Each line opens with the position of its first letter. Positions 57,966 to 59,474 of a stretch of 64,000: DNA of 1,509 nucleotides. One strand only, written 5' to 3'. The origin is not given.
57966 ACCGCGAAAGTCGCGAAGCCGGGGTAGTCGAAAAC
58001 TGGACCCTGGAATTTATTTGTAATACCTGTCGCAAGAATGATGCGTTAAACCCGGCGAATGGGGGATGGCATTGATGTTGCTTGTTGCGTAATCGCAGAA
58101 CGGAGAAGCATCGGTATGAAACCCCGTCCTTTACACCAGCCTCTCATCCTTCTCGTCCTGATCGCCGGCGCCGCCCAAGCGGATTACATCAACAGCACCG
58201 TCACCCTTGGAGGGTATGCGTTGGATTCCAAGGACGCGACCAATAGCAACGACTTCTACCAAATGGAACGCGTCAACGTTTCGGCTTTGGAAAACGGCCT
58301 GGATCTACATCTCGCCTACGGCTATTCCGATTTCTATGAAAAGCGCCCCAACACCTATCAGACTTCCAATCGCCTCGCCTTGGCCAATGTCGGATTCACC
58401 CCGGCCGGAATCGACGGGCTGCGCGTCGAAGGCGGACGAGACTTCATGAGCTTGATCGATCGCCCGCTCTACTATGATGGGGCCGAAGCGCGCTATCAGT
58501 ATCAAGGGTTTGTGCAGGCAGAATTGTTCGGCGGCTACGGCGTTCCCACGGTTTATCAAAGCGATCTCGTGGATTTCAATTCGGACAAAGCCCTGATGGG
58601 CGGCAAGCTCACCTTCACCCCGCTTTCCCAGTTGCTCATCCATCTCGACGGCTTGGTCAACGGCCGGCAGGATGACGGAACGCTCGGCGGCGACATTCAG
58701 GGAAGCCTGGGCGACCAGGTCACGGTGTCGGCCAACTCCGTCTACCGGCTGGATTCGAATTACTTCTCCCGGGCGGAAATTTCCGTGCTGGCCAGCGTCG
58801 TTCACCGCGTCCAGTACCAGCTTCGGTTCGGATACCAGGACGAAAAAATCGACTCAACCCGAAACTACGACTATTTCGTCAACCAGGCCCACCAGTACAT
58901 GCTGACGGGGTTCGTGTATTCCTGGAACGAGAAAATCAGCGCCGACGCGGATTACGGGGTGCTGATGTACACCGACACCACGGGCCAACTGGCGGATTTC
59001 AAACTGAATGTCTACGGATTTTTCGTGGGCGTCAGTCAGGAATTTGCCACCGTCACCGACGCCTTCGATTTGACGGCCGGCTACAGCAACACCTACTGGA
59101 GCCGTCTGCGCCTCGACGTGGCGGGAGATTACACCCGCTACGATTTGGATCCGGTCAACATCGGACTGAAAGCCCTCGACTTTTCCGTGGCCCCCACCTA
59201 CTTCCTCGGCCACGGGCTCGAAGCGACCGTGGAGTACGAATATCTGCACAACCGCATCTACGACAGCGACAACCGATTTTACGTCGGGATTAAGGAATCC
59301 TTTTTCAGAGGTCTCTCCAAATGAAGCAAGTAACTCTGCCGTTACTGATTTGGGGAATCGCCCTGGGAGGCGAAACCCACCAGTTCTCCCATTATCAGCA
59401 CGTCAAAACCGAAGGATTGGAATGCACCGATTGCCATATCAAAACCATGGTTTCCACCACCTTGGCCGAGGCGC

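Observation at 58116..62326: Porin plus three multiheme cytochromes in one operon: a candidate porin-cytochrome extracellular electron transfer conduit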

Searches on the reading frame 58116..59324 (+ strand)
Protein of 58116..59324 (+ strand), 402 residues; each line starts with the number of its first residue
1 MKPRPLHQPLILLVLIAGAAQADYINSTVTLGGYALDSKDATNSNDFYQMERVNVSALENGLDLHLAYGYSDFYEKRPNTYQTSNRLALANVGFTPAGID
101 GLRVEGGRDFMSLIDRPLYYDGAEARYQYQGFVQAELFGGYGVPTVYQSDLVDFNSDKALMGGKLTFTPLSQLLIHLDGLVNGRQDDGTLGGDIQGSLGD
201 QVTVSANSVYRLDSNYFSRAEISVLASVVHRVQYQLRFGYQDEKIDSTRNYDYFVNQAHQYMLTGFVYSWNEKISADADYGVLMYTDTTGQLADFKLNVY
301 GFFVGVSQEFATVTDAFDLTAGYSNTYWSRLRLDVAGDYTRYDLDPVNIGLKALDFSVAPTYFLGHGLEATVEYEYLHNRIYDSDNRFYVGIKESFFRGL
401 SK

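Call 3: search_protein_families(library=pfam, proteins=[window:58116-59324:+], max_evalue=0.1)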
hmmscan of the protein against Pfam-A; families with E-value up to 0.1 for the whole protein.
window:58116-59324:+ (402 aa): 0 families

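Call 4: search_protein_families(library=ncbifam, proteins=[window:58116-59324:+], max_evalue=0.1)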
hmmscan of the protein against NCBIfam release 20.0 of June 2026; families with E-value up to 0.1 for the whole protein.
window:58116-59324:+ (402 aa): 0 families

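Call 8: find_homologous_proteins(query=window:58116-59324:+)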
Query window:58116-59324:+ (402 aa): 22 proteins with E <= 0.001 among 7570 candidates.
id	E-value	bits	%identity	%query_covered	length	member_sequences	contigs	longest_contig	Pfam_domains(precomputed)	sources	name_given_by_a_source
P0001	7.2e-267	903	100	100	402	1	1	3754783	-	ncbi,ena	-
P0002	2.0e-191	654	69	100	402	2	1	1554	-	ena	-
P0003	3.7e-189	647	68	100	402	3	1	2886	-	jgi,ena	-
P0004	1.8e-188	645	67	100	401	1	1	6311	-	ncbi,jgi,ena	-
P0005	4.0e-186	637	68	100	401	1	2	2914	-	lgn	-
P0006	1.3e-172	592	64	100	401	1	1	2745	-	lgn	-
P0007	2.5e-170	585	63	100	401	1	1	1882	-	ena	-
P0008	1.6e-167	576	61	100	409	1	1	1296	-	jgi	jgi:hypothetical protein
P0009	5.9e-158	544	59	100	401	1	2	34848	-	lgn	-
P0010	2.0e-154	532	59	100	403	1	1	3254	-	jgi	jgi:hypothetical protein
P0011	3.1e-152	525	58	99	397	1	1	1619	-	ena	-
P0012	3.1e-151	522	58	99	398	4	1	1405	-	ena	-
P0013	4.6e-141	488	56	99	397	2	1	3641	-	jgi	-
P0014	2.5e-140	486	55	100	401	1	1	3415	-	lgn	-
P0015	1.1e-139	484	55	100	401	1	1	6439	-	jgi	jgi:hypothetical protein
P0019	3.3e-113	397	46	99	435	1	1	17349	-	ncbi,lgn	-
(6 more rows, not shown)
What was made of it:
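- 58116..59324 (+): Outer-membrane 22-strand beta-barrel, 402 aa, Sec signal peptide, no heme motif, no plug domain. 22 close homologues (call 8).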

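Call 9: find_encoding_contigs(protein=P0001, flank=10000, max_places=3)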
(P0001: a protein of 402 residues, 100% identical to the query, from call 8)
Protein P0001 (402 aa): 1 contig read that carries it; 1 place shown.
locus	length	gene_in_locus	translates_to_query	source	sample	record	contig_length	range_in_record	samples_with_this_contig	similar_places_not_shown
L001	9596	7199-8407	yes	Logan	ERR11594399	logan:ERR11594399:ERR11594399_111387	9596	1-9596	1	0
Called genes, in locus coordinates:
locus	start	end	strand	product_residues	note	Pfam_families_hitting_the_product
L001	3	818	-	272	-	?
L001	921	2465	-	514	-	PF03916:NrfD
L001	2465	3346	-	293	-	PF00037:Fer4 (faint), PF12797:Fer4_2 (weak), PF12837:Fer4_6 (faint), PF12838:Fer4_7 (weak), PF13183:Fer4_8 (weak), PF13247:Fer4_11, PF12797:Fer4_2 (weak), PF12838:Fer4_7 (weak), +4 more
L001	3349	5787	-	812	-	PF04879:Molybdop_Fe4S4, PF00384:Molybdopterin, PF01568:Molydop_binding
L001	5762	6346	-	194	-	PF02085:Cytochrom_CIII (faint), PF14537:Cytochrom_c3_2 (faint), PF14522:Cytochrome_C7 (weak)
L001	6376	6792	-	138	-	PF00034:Cytochrom_C (weak)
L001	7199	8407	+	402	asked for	-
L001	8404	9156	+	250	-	PF02085:Cytochrom_CIII (faint), PF14522:Cytochrome_C7 (weak), PF14537:Cytochrom_c3_2 (faint)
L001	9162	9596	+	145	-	?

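Call 10: find_encoding_contigs(protein=P0009, flank=10000, max_places=3)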
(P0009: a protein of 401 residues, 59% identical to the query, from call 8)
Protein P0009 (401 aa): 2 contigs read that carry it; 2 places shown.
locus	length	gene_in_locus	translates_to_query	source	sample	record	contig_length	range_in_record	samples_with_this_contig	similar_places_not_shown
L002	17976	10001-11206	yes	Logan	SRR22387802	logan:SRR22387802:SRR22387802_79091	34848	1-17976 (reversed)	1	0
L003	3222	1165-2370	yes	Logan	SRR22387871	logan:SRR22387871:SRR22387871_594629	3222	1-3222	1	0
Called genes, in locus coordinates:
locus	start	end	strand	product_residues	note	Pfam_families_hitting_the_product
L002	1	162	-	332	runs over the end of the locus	PF17170:DUF5128 (weak)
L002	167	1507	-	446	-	PF00072:Response_reg (weak), PF00158:Sigma54_activat, PF14532:Sigma54_activ_2, PF25601:AAA_lid_14, PF02954:HTH_8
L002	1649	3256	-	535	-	PF03916:NrfD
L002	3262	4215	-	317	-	PF13183:Fer4_8 (faint), PF12797:Fer4_2 (weak), PF12838:Fer4_7 (weak), PF13187:Fer4_9 (weak), PF13247:Fer4_11, PF00037:Fer4 (weak), PF12797:Fer4_2 (weak), PF12838:Fer4_7 (weak), +5 more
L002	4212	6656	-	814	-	PF04879:Molybdop_Fe4S4, PF00384:Molybdopterin, PF01568:Molydop_binding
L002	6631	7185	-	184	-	PF02085:Cytochrom_CIII (weak), PF14537:Cytochrom_c3_2 (faint), PF14522:Cytochrome_C7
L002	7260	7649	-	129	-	PF00034:Cytochrom_C (weak)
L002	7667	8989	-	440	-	-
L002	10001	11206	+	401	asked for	-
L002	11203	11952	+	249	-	PF02085:Cytochrom_CIII (faint), PF14522:Cytochrome_C7 (weak), PF22113:Mtrc-MtrF_II-IV_dom, PF14537:Cytochrom_c3_2 (faint)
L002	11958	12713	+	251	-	-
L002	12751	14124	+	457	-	PF22113:Mtrc-MtrF_II-IV_dom (weak), PF09699:Paired_CXXCH_1 (faint), PF13435:Cytochrome_C554 (faint), PF14522:Cytochrome_C7 (faint), PF14537:Cytochrom_c3_2 (faint)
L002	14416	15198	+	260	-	-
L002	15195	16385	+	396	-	PF05140:ResB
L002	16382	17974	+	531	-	?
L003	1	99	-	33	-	?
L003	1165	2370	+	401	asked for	-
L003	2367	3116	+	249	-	PF02085:Cytochrom_CIII (faint), PF14522:Cytochrome_C7 (weak), PF22113:Mtrc-MtrF_II-IV_dom, PF14537:Cytochrom_c3_2 (faint)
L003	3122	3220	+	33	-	?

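Call 11: find_encoding_contigs(protein=P0019, flank=10000, max_places=3)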
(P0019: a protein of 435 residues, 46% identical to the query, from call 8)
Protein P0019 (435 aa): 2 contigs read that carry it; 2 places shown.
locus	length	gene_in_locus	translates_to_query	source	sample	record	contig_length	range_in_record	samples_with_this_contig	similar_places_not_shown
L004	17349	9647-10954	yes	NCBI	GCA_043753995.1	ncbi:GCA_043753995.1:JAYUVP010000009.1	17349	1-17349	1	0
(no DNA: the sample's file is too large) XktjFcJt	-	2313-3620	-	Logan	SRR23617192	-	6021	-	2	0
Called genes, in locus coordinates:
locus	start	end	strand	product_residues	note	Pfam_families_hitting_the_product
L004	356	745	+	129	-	PF17314:DUF5360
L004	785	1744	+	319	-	PF02129:Peptidase_S15 (weak), PF00561:Abhydrolase_1, PF12146:Hydrolase_4, PF12697:Abhydrolase_6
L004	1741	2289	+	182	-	PF13305:TetR_C_33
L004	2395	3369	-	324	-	PF00158:Sigma54_activat, PF14532:Sigma54_activ_2, PF01078:Mg_chelatase (faint), PF07728:AAA_5 (weak), PF25601:AAA_lid_14, PF02954:HTH_8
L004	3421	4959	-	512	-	PF03916:NrfD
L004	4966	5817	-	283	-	PF13183:Fer4_8 (faint), PF13534:Fer4_17 (faint), PF14697:Fer4_21 (faint), PF12797:Fer4_2 (weak), PF13237:Fer4_10 (faint), PF13247:Fer4_11, PF12797:Fer4_2 (weak), PF12838:Fer4_7 (weak), +4 more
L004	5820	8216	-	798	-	PF10518:TAT_signal (weak), PF04879:Molybdop_Fe4S4, PF00384:Molybdopterin, PF01568:Molydop_binding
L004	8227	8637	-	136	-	PF02085:Cytochrom_CIII (faint), PF14537:Cytochrom_c3_2 (faint), PF14522:Cytochrome_C7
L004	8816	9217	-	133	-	PF00034:Cytochrom_C (weak)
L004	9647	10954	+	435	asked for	-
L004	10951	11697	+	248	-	PF02085:Cytochrom_CIII (faint), PF14522:Cytochrome_C7, PF14537:Cytochrom_c3_2 (faint), PF14522:Cytochrome_C7 (weak)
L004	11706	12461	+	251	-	PF14522:Cytochrome_C7 (faint)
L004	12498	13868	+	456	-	PF22113:Mtrc-MtrF_II-IV_dom (faint), PF09699:Paired_CXXCH_1 (faint), PF14522:Cytochrome_C7 (faint), PF14537:Cytochrom_c3_2 (faint), PF22678:Cytochrom_c_NrfB-like (faint)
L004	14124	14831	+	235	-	-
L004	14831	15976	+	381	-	PF05140:ResB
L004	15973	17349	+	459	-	?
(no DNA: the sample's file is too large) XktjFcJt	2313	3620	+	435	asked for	-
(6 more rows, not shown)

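Call 14: find_related_loci(query=A1, collection=genome_contigs, flank=10000)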
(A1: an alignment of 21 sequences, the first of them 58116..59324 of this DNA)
Query A1 (402 aa) in genome_contigs; peptide patterns used: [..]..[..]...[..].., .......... (x = any residue, [..] = any of these).
114 stretches matched a pattern; 3 encode a relative of the query (tblastn E <= 1e-3); 3 distinct loci.
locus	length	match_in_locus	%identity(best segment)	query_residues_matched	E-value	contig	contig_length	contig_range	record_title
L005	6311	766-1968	67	1-402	0e+0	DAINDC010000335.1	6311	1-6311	MAG TPA_asm: Fibrobacterota bacterium isolate CTOTU41470 NODE_14532_length_6311_cov_3.013267, whole genome shotgun seque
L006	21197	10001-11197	57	2-402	7e-157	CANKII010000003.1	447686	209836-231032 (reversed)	MAG: Fibrobacteres bacterium isolate RH-27jun17-228 genome assembly, contig: RH-27jun17-C16, whole genome shotgun sequen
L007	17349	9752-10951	46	4-402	2e-119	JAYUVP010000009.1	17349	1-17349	MAG: Fibrobacterota bacterium isolate GL124_DN_metabinner_3 GL124_DN_metabinner_3_8, whole genome shotgun sequence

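Call 30: search_solved_structures(query=A1, max_evalue=10)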
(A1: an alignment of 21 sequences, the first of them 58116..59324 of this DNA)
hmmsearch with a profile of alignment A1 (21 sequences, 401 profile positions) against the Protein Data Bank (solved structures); distinct sequences matched with E-value up to 10: 1.
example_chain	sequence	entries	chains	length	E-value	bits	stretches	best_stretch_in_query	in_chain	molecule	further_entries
9j3p_A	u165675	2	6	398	0.93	11.4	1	63-120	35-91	Pigment epithelium-derived factor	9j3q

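Call 32: predict_structure(alignment_id=A1)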
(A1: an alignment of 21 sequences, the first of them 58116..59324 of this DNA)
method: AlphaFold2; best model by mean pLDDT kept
length: 402 residues; sequences in the alignment: 21
mean_pLDDT: 80.2   pTM: 0.69
mean pLDDT of the five models: 80.2, 73.5, 69.2, 68.9, 58.8
residues with pLDDT >= 90: 153; 70-90: 160; 50-70: 49; < 50: 40
segments of 3 or more residues with pLDDT < 50: 1-9, 79-86, 145-151, 245-255
pLDDT, mean of each block of 10 residues (from residue 1): 41 52 79 81 70 82 80 61 53 84 85 81 90 91 53 64 93 94 82 92 94 86 90 94 51 61 95 94 89 95 94 83 94 94 61 89 91 88 83 82 41
secondary structure, 60 per line:
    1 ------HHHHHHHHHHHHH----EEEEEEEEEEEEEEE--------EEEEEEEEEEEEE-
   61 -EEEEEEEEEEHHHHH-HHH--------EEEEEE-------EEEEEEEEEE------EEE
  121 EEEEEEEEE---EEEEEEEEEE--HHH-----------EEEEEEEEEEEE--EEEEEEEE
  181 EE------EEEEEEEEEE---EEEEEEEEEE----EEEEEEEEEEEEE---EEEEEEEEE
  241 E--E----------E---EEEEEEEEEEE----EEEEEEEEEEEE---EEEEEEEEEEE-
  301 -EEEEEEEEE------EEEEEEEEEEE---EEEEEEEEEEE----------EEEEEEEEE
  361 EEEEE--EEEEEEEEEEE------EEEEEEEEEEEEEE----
elements in order: H7-19 E24-38 E47-59 E62-71 H72-76 E89-94 E102-111 E118-129 E133-142 E159-170 E173-182 E189-198 E202-211 E216-228 E232-241 E259-269 E274-285 E289-299 E302-310 E317-327 E331-341 E352-365 E368-378 E385-398
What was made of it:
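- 58116..59324 (+): AF2 model: pLDDT 80, 22 strands (call 32).
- On MtrB/PioB barrel with MtrA/DmsE decaheme partner: 22 strands in the model (call 32).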

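Call 40: search_protein_representatives(alignment_id=A1)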
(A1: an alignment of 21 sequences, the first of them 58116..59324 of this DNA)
Query: 21 sequences, 401 profile positions. Proteins with E-value up to 0.001 (for the whole library): 18; up to 1e-10: 12; up to 1e-30: 12. The best 18 are listed.
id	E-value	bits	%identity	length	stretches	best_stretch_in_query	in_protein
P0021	6.4e-180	614.6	-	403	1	3-401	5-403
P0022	7.9e-129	446.3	-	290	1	110-401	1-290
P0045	2.3e-99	349.3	-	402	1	6-397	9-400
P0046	2.6e-79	283.3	-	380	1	22-399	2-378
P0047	2.2e-75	270.4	-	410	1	5-399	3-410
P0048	3.7e-73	263.0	-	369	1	31-397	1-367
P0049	3.8e-68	246.5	-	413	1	14-397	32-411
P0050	9.2e-65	235.4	-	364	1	37-397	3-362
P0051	5.7e-56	206.4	-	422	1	55-396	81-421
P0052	1.4e-47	178.7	-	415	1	10-399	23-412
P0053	2.3e-44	168.2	-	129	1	274-400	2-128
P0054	9.1e-34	133.3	-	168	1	233-398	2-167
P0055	3.2e-09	52.5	-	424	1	12-395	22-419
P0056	7.2e-08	48.0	-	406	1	96-395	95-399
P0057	7.7e-06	41.3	-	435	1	97-390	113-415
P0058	1.9e-05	40.0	-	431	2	214-396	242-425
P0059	1.6e-04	37.0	-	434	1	92-390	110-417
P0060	5.5e-04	35.2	-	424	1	5-389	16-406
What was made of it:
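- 58116..59324 (+): 18 clusters among 1.84e9 representatives (call 40).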

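Call 44: find_homologous_proteins(query=A2, max_evalue=0.001)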
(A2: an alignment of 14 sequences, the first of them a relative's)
Query A2 (14 sequences) (424 aa, profile of the alignment): 2 proteins with E <= 0.001 among 8000 candidates.
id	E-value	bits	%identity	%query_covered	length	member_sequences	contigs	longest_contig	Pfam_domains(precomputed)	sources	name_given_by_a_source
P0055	6.8e-127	442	100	100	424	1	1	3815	-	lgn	-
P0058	2.6e-102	361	29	3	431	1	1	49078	-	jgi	jgi:hypothetical protein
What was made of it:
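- Tried and rejected: A profile of distant barrels (A2) was swamped by the candidate cap and returned only two proteins (call 44).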

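Call 45: find_encoding_contigs(protein=P0058, flank=10000, max_places=2)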
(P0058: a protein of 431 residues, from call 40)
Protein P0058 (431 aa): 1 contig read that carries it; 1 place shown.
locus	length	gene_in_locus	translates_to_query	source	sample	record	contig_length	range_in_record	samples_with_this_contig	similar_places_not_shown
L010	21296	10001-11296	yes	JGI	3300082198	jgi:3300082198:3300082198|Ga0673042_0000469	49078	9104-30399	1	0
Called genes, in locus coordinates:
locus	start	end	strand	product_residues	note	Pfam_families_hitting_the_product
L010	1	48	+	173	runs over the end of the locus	PF13529:Peptidase_C39_2 (weak), PF03412:Peptidase_C39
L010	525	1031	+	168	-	-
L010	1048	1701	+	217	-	PF04893:Yip1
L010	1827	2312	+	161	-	PF07291:MauE, PF07681:DoxX (weak)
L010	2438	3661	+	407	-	PF03453:MoeA_N, PF00994:MoCF_biosynth, PF03454:MoeA_C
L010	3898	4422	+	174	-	-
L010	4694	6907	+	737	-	PF02085:Cytochrom_CIII (faint), PF03264:Cytochrom_NNT (faint), PF09699:Paired_CXXCH_1 (faint), PF14522:Cytochrome_C7 (faint), PF14537:Cytochrom_c3_2 (faint), PF01292:Ni_hydr_CYTB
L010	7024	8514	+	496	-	PF03264:Cytochrom_NNT, PF14522:Cytochrome_C7 (faint), PF14537:Cytochrom_c3_2 (faint)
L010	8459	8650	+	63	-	-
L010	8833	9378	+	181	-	PF22113:Mtrc-MtrF_II-IV_dom (faint), PF09699:Paired_CXXCH_1 (faint), PF13435:Cytochrome_C554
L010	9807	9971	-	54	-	-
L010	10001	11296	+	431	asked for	-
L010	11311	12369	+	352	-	PF22113:Mtrc-MtrF_II-IV_dom (faint), PF14537:Cytochrom_c3_2 (faint), PF14522:Cytochrome_C7 (weak)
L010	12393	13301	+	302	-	PF14522:Cytochrome_C7 (faint), PF14537:Cytochrom_c3_2 (faint), PF22113:Mtrc-MtrF_II-IV_dom (faint), PF09698:GSu_C4xC__C2xCH (weak)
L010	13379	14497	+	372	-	PF14522:Cytochrome_C7 (faint), PF22113:Mtrc-MtrF_II-IV_dom (weak), PF02335:Cytochrom_C552 (faint)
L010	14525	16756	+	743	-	PF01578:Cytochrom_C_asm, PF16327:CcmF_C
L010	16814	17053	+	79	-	PF13370:Fer4_13, PF13459:Fer4_15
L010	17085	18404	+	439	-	PF02550:AcetylCoA_hydro, PF13336:AcetylCoA_hyd_C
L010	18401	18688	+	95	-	-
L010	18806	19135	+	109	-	-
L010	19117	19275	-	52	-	-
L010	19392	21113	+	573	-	PF00989:PAS (weak), PF08448:PAS_4 (weak), PF13426:PAS_9 (weak), PF00512:HisKA, PF02518:HATPase_c, PF00072:Response_reg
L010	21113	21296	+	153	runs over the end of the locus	PF00072:Response_reg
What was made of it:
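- Cytochrome c maturation genes lie next door (calls 10, 11, 45).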

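Call 46: find_encoding_contigs(protein=P0055, flank=10000, max_places=2)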
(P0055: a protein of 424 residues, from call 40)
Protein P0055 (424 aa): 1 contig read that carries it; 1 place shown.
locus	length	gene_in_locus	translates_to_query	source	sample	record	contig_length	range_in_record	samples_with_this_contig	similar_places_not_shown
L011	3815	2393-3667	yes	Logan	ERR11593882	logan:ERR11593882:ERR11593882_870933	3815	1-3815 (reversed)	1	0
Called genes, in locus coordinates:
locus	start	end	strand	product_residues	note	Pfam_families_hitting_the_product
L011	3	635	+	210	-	?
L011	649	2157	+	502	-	PF01370:Epimerase, PF05368:NmrA, PF13460:NAD_binding_10, PF11066:DUF2867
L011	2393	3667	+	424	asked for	-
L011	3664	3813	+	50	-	?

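Call 56: list_cluster_members(proteins=[P0045, P0047, P0049, P0051, P0052, P0056, P0057, P0059, P0060, P0001])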
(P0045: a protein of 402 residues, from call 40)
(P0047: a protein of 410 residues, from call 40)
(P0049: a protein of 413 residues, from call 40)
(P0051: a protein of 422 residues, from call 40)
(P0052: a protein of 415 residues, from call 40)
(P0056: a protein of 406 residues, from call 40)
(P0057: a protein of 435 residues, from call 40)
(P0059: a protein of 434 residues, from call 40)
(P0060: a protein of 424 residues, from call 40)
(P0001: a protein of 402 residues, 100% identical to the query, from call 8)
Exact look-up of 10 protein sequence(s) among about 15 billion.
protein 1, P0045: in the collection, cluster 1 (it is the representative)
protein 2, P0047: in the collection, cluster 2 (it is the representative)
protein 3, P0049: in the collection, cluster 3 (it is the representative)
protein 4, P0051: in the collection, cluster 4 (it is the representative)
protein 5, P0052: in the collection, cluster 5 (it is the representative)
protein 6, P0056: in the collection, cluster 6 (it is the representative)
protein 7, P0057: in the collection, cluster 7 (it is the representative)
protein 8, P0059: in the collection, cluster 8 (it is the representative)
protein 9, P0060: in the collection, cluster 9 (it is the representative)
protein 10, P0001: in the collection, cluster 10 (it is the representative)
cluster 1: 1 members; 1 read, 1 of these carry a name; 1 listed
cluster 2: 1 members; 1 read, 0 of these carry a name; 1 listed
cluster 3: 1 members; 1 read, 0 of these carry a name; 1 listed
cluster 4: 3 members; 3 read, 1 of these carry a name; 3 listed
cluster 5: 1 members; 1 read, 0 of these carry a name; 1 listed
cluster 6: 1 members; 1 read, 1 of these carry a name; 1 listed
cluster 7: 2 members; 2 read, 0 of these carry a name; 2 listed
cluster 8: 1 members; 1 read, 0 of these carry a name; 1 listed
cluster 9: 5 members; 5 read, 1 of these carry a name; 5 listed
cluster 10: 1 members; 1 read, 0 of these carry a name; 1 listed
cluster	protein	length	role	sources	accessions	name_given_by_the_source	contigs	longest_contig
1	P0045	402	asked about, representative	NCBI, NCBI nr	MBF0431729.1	MAG: hypothetical protein HQK83_10650 [Fibrobacteria bacterium] | hypothetical protein [Fibrobacteria bacterium]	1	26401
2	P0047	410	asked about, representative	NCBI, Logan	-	-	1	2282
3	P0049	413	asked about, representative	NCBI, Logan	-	-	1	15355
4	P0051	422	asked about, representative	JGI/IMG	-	-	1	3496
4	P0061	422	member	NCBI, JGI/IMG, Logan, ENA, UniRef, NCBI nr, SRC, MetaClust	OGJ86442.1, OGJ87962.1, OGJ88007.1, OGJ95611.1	MAG: hypothetical protein A2268_01360 [Candidatus Raymondbacteria bacterium ... | Porin domain-containing protein n=1 Tax=Candidatus Raymondbacteria bacterium ... | \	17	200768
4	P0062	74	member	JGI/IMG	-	-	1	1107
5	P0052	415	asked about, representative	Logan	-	-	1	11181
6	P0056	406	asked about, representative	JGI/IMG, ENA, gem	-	hypothetical protein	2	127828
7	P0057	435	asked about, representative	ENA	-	-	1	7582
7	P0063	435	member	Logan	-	-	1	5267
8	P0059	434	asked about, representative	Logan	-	-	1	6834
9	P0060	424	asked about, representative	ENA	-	-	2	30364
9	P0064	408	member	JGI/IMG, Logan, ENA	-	hypothetical protein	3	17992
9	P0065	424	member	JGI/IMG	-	-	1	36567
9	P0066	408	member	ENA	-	-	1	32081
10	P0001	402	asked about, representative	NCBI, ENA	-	-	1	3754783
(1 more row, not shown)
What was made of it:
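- Closest known: Pcc porin-cytochrome clusters. Different: Every member with a source name is from Fibrobacteria or Candidatus Raymondbacteria (calls 40, 56).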
